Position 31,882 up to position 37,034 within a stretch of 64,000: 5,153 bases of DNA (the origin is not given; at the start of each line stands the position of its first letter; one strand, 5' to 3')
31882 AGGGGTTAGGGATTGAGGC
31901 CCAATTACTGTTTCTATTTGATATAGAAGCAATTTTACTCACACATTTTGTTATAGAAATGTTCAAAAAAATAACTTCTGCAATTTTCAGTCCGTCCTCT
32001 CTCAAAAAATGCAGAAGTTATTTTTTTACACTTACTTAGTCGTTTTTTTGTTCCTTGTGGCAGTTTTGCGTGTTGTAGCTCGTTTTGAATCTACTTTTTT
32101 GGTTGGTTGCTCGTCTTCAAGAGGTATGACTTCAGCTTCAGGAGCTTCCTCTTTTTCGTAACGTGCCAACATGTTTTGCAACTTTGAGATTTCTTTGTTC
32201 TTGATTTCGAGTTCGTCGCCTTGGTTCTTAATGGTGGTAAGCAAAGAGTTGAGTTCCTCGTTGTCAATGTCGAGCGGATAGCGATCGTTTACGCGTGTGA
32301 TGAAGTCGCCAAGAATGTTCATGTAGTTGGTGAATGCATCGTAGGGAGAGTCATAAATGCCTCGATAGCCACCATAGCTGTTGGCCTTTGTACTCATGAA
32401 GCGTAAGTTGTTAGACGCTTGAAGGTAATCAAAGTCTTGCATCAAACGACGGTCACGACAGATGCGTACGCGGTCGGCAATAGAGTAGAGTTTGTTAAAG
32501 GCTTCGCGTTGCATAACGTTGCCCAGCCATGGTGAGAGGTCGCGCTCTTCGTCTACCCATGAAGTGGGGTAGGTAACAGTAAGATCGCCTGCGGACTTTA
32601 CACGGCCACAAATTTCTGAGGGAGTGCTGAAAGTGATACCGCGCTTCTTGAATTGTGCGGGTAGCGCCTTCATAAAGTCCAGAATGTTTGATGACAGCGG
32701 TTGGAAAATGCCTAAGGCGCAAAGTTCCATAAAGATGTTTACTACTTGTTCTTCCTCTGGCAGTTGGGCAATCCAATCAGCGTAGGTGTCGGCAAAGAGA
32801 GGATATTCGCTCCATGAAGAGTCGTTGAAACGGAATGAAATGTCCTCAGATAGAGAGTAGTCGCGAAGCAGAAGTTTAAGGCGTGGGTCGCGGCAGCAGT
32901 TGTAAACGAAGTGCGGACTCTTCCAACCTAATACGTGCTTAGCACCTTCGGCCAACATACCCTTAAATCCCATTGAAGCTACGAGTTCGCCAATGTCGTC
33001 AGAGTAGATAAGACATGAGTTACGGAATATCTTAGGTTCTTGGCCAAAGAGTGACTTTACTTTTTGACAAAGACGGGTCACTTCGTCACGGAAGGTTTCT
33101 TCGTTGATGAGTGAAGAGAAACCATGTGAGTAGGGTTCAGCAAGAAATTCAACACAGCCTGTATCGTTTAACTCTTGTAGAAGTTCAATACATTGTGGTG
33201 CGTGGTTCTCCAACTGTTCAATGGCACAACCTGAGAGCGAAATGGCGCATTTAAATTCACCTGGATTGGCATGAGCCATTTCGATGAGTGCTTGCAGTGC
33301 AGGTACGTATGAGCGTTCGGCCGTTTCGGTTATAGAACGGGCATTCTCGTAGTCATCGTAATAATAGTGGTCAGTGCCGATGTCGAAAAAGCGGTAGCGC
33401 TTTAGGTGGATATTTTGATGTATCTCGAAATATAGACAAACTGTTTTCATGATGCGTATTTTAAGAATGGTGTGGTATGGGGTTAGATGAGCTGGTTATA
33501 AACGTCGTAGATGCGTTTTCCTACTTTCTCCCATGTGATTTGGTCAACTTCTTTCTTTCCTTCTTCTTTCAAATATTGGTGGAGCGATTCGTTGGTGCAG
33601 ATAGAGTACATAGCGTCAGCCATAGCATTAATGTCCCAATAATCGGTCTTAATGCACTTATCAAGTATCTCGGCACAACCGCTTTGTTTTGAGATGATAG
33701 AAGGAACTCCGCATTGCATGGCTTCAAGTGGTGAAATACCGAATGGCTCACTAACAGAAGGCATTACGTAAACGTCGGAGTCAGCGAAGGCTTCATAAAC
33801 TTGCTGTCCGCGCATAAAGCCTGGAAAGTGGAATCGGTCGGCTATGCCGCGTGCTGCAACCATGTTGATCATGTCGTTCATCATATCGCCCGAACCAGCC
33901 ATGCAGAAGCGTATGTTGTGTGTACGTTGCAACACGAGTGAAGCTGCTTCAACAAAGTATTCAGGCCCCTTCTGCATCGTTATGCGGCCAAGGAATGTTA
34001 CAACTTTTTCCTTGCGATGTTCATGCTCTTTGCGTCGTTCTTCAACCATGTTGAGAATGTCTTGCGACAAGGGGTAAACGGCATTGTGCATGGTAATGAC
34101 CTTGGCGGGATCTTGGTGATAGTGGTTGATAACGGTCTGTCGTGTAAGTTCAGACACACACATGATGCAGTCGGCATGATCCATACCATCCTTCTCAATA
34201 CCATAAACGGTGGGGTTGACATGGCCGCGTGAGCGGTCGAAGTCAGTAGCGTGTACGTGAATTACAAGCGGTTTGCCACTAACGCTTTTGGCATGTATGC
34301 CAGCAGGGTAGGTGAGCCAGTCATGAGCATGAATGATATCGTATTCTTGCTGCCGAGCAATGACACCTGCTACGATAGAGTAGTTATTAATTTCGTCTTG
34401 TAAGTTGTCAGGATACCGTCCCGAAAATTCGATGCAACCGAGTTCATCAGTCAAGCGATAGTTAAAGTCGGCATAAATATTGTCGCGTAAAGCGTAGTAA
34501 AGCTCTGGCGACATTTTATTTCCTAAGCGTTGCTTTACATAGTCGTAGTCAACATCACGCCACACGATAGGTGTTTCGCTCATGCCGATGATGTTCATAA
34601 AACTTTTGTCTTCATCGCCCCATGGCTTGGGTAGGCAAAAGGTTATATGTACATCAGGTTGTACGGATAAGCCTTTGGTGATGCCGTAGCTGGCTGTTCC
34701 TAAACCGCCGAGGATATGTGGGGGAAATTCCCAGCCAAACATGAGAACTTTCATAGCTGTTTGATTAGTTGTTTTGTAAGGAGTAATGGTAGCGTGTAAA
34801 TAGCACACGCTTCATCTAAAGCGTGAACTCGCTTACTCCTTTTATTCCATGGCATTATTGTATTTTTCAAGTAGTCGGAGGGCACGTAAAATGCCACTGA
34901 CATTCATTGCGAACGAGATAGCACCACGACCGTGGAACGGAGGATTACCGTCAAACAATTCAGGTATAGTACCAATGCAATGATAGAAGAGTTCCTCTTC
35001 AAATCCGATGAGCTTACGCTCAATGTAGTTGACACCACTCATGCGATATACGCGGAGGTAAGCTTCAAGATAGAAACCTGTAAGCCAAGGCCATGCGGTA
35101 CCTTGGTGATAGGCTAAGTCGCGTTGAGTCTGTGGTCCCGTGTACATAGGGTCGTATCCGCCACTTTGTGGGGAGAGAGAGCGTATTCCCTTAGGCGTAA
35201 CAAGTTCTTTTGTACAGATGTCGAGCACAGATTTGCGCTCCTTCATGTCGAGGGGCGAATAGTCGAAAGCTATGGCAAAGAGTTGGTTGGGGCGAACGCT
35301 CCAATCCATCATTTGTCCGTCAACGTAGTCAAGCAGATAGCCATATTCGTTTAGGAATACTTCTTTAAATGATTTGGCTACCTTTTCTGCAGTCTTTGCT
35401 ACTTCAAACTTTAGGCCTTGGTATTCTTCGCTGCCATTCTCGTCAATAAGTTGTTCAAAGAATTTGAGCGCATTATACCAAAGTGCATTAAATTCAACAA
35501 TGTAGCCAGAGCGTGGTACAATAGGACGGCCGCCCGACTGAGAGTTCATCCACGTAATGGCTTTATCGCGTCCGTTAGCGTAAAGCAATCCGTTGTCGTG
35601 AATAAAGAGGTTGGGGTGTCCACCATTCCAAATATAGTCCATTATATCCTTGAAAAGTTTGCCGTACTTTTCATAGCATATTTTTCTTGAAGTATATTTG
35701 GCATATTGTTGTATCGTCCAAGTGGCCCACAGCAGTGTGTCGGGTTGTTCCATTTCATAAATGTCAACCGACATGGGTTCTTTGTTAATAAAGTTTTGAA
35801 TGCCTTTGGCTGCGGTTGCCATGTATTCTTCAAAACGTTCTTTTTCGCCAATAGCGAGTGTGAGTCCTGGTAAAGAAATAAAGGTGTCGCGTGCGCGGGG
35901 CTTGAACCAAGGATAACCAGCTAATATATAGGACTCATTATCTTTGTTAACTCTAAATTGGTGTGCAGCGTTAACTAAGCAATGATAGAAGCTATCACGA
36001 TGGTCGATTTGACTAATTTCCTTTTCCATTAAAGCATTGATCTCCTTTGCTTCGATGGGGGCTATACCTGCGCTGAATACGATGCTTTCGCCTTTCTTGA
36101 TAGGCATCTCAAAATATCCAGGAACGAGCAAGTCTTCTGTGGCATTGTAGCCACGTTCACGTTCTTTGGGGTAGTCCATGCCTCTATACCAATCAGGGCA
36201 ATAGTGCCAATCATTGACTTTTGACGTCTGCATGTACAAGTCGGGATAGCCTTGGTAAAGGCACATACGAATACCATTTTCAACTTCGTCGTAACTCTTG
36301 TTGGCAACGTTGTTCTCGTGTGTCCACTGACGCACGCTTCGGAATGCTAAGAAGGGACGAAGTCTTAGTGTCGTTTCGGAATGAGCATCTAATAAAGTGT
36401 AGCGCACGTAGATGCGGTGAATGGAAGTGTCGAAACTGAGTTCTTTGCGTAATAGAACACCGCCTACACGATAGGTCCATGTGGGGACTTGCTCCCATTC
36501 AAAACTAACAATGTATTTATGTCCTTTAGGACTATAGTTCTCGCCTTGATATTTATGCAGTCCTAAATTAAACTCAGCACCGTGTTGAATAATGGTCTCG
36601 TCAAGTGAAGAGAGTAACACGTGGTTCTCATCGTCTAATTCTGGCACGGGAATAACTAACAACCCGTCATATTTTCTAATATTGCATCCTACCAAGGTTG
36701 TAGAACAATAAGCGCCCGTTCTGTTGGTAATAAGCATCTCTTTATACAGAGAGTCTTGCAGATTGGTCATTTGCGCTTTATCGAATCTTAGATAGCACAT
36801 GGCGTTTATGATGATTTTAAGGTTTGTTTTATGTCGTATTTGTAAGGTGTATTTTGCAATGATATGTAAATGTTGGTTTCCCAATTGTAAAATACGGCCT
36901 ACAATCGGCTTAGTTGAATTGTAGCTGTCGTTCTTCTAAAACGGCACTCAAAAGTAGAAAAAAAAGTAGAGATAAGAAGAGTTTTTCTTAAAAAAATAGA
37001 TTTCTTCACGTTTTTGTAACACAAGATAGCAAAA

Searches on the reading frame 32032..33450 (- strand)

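Call 84: search_protein_families(library=pfam, proteins=[window:32032-33450:-], max_evalue=0.00001)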
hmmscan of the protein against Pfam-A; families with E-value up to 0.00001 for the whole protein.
window:32032-33450:- (472 aa): 1 family
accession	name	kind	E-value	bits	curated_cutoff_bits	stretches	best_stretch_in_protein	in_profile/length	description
PF03065.20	Glyco_hydro_57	-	5.2e-54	184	21.2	1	6-286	2-284/291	Glycosyl hydrolase family 57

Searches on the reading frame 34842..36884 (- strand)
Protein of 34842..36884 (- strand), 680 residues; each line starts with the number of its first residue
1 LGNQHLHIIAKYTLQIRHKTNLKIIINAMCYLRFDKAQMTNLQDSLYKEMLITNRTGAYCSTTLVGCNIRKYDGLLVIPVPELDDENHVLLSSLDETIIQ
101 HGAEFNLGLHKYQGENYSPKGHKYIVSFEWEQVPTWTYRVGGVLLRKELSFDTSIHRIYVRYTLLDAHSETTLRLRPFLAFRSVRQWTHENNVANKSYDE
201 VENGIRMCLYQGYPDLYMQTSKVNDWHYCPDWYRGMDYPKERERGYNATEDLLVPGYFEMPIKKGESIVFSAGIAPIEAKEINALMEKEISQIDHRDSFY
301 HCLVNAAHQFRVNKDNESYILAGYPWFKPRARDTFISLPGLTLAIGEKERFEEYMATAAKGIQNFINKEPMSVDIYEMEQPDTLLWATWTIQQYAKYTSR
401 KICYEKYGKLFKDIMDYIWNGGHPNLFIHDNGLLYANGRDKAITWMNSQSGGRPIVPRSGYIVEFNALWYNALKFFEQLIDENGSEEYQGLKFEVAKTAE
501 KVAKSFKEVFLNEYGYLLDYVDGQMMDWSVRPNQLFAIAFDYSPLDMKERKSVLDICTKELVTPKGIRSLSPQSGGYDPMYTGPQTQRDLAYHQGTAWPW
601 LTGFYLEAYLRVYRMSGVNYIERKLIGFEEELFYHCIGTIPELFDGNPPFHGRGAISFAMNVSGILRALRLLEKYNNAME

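Call 84: search_protein_families(library=pfam, proteins=[window:34842-36884:-], max_evalue=0.00001)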
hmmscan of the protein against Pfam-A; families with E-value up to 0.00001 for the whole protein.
window:34842-36884:- (680 aa): 2 families
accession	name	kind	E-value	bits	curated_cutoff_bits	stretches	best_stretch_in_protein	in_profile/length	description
PF12439.13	GDE_N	-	1.2e-82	277.1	27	1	48-268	1-218/219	Glycogen debranching enzyme N terminal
PF06202.20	GDE_C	-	7.4e-72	242.7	21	1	309-667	5-367/367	Amylo-alpha-1,6-glucosidase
